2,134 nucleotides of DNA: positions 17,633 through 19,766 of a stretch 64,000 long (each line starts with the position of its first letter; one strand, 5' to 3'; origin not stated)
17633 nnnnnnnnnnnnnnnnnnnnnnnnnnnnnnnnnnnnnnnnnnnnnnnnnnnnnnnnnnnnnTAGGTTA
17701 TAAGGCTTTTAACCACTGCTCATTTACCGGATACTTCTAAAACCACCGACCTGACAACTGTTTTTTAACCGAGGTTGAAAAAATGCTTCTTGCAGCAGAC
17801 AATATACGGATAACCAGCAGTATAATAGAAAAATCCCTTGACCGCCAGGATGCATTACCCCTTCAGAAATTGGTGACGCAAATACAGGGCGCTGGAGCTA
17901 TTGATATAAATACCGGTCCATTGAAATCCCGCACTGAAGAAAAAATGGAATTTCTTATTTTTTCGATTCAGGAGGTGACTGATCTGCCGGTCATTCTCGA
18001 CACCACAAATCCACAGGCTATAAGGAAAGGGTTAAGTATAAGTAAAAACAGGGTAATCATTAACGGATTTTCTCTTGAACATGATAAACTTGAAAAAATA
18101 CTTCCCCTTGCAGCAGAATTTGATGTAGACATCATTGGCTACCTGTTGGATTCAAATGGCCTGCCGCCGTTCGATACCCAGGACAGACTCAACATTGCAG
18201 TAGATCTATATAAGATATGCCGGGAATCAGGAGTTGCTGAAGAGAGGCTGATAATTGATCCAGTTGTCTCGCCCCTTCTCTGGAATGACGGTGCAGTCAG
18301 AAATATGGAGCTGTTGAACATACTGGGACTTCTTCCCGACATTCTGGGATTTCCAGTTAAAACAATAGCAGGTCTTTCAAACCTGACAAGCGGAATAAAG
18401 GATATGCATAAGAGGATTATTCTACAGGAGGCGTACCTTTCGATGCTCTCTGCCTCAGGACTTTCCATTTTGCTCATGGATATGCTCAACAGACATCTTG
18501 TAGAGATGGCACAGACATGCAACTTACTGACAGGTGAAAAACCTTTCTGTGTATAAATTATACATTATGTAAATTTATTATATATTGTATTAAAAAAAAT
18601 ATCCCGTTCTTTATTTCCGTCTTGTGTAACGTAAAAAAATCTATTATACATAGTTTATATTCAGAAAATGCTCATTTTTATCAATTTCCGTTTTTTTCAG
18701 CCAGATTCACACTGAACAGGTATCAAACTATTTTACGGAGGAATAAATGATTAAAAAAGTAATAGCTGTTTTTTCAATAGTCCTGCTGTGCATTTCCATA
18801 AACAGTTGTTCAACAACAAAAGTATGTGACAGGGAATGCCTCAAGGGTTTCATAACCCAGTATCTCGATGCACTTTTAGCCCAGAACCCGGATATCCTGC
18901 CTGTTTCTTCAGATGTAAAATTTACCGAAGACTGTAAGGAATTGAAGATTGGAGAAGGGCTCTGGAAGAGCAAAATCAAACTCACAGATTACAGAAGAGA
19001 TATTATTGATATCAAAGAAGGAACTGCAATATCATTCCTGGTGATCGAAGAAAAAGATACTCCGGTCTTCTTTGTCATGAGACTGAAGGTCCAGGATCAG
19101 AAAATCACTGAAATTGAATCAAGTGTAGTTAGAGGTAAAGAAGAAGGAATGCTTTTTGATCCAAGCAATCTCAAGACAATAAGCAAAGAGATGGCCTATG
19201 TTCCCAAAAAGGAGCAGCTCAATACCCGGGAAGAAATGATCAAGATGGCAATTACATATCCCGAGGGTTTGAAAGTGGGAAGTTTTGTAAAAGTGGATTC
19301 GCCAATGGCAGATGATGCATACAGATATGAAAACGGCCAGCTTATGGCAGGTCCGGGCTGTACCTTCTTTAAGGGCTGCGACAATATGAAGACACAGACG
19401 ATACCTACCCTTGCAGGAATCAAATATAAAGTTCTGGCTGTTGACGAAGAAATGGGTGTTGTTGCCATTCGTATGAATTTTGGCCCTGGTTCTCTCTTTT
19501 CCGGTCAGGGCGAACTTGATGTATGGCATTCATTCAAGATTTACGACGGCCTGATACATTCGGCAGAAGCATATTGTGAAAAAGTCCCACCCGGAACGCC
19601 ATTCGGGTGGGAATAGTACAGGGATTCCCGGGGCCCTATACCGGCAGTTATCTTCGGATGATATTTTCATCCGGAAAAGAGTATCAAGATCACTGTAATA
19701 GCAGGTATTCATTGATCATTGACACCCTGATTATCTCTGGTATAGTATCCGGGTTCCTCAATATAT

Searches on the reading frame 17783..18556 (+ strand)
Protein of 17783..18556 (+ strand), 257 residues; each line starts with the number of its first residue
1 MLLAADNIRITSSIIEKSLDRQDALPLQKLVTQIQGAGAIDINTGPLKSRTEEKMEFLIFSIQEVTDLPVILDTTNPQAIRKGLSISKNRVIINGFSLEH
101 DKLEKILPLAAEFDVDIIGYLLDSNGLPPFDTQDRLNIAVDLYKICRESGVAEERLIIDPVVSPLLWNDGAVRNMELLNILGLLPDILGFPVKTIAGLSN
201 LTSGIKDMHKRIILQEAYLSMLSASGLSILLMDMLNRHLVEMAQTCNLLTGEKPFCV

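Call 35: search_protein_families(library=pfam, proteins=[window:17783-18556:+], max_evalue=0.001)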
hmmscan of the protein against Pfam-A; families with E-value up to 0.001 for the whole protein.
window:17783-18556:+ (257 aa): 2 families
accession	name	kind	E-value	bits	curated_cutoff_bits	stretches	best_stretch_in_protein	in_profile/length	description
PF00809.28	Pterin_bind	-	4e-11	43.5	25.5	1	35-230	33-241/244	Pterin binding enzyme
PF03599.22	CdhD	-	2.8e-05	23.5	24.8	1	48-210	78-229/387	CO dehydrogenase/acetyl-CoA synthase delta subunit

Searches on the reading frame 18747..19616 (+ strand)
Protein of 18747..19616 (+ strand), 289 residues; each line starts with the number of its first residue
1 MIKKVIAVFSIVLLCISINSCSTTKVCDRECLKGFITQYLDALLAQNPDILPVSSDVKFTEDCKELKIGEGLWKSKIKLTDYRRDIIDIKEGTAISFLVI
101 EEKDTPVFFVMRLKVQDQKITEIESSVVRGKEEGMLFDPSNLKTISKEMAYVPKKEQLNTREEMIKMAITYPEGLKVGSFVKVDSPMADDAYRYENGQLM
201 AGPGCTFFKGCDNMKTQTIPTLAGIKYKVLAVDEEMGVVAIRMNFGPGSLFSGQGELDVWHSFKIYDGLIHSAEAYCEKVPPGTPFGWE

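Call 35: search_protein_families(library=pfam, proteins=[window:18747-19616:+], max_evalue=0.001)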
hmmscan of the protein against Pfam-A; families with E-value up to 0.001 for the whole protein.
window:18747-19616:+ (289 aa): 0 families

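Call 72: search_solved_structures(query=window:18747-19613:+, max_evalue=10)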
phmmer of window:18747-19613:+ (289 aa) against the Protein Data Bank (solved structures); distinct sequences matched with E-value up to 10: 2.
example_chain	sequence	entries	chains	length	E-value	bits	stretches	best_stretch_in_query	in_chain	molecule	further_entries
8gqm_A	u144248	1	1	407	0.3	13.6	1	95-214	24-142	Thiolase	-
8gqf_A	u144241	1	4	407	0.98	11.9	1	95-214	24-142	Thiolase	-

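Call 73: find_homologous_proteins(query=window:18747-19613:+, max_evalue=0.00001)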
Query window:18747-19613:+ (289 aa): 1668 proteins with E <= 0.00001 among 2239 candidates; the best 120 are listed.
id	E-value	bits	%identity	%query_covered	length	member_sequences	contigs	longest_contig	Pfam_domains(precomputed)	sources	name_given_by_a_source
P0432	5.3e-173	592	89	100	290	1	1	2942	PF26061.1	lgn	-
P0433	5.6e-166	569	84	100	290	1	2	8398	PF26061.1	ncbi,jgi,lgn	ncbi:MAG: hypothetical protein PVG39_18015 [Desulfobacteraceae bacterium]|jgi:hypothetical protein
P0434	3.4e-164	563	84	100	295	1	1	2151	PF26061.1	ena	-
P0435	1.7e-163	561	82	100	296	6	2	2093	PF26061.1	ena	-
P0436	2.9e-163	560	85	100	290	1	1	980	PF26061.1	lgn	-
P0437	2.1e-162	557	82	100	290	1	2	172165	PF26061.1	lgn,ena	-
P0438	1.9e-161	554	84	100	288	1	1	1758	PF26061.1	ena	-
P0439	2.6e-161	554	83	100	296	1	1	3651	PF26061.1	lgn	-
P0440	6.1e-161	552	83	100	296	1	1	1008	PF26061.1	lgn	-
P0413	2.1e-160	551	100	87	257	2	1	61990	PF26061.1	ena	-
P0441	3.8e-159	547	82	100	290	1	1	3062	PF26061.1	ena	-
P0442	4.2e-156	537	79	100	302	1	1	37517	PF26061.1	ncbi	-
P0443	1.6e-154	531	80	100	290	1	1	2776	PF26061.1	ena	-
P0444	1.1e-153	529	79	99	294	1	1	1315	PF26061.1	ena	-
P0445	1.2e-153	529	78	100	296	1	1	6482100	PF26061.1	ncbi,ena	-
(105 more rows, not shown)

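Call 82: predict_structure(alignment_id=A4)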
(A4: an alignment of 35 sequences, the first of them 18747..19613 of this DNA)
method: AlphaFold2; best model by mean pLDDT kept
length: 289 residues; sequences in the alignment: 35
mean_pLDDT: 83.6   pTM: 0.82
mean pLDDT of the five models: 83.6, 79.6, 79.0, 77.9, 75.2
residues with pLDDT >= 90: 136; 70-90: 99; 50-70: 43; < 50: 11
segments of 3 or more residues with pLDDT < 50: 2-4, 17-23
pLDDT, mean of each block of 10 residues (from residue 1): 54 50 69 97 96 95 91 93 93 94 88 96 88 62 78 96 94 76 74 83 81 74 85 97 86 82 95 86 68
secondary structure, 60 per line:
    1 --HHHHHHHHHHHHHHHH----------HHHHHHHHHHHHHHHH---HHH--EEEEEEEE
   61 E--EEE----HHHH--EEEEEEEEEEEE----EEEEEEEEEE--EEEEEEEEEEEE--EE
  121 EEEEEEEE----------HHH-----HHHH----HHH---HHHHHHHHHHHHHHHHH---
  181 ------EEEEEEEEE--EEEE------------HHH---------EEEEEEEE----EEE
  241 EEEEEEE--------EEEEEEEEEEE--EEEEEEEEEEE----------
elements in order: H3-18 H29-44 E53-61 E64-66 H71-74 E77-88 E93-102 E105-116 E119-128 H147-150 H161-177 E187-195 E198-201 E226-233 E238-247 E256-266 E269-279

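Call 84: fold_search(model_id=the predicted structure, library=pdb)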
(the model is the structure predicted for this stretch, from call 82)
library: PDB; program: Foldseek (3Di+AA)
matches with E <= 10: 883; with E <= 0.001: 34
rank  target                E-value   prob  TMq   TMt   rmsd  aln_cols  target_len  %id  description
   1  3rga                  1.3e-06  1.00  0.28  0.28  17.0       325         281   10  Crystal structure of epoxide hydrolase for polyether lasalocid A biosynthesis (released 2012-03-07)
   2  5u35_A                9.3e-05  1.00  0.26  0.52   4.2       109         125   15  Crystal structure of a de novo designed protein with curved beta-sheet (released 2017-01-25)
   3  5trv                  1.2e-04  1.00  0.28  0.61   2.9       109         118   16  Crystal structure of a de novo designed protein with curved beta-sheet (released 2017-01-25)
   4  5tph_A                1.2e-04  1.00  0.27  0.56   3.9       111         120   14  Crystal structure of a de novo designed protein homodimer with curved beta-sheet (released 2017-01-25)
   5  9qzd_A                1.4e-04  1.00  0.28  0.59   4.1       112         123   16  de novo NTF2-like protein (released 2025-10-22)
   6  9qzd_B                1.4e-04  1.00  0.26  0.58   4.1       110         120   16  de novo NTF2-like protein (released 2025-10-22)
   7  5u35_B                1.6e-04  1.00  0.25  0.52   5.1       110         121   14  Crystal structure of a de novo designed protein with curved beta-sheet (released 2017-01-25)
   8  8acs_D                1.7e-04  0.97  0.26  0.14  18.9       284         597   13  Crystal structure of FMO from Janthinobacterium svalbardensis (released 2022-09-07)
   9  9qzd_C                2.1e-04  1.00  0.27  0.59   4.1       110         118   16  de novo NTF2-like protein (released 2025-10-22)
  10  9r00                  2.3e-04  1.00  0.26  0.52   4.2       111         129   10  De novo NTF2-like protein with a 2-helix C-terminal extension. (released 2025-10-22)
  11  9yaa                  2.8e-04  1.00  0.26  0.54   3.5       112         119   11  Crystal structure of a SnoaL-like domain-containing protein from Mycobacterium ulcerans (Orthorhombic C form) (released 2025-09-24)
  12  7f0o_B                3.0e-04  1.00  0.28  0.50   3.7       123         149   10  Crystal structure of selenomethionine-labeled isomerase NsrQ (released 2022-04-20)
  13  4mjf                  3.4e-04  0.63  0.19  0.22  14.1       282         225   11  Crystal structure of a DUF4348 family protein (BVU_2238) from Bacteroides vulgatus ATCC 8482 at 1.99 A resolution (released 2013-11-13)
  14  3f40                  3.8e-04  1.00  0.28  0.65   2.9       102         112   11  Crystal structure of NTF2-like protein of unknown function (YP_677363.1) from CYTOPHAGA HUTCHINSONII ATCC 33406 at 1.27  (released 2008-11-18)
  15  5tph_B                3.8e-04  1.00  0.25  0.53   5.0       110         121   14  Crystal structure of a de novo designed protein homodimer with curved beta-sheet (released 2017-01-25)
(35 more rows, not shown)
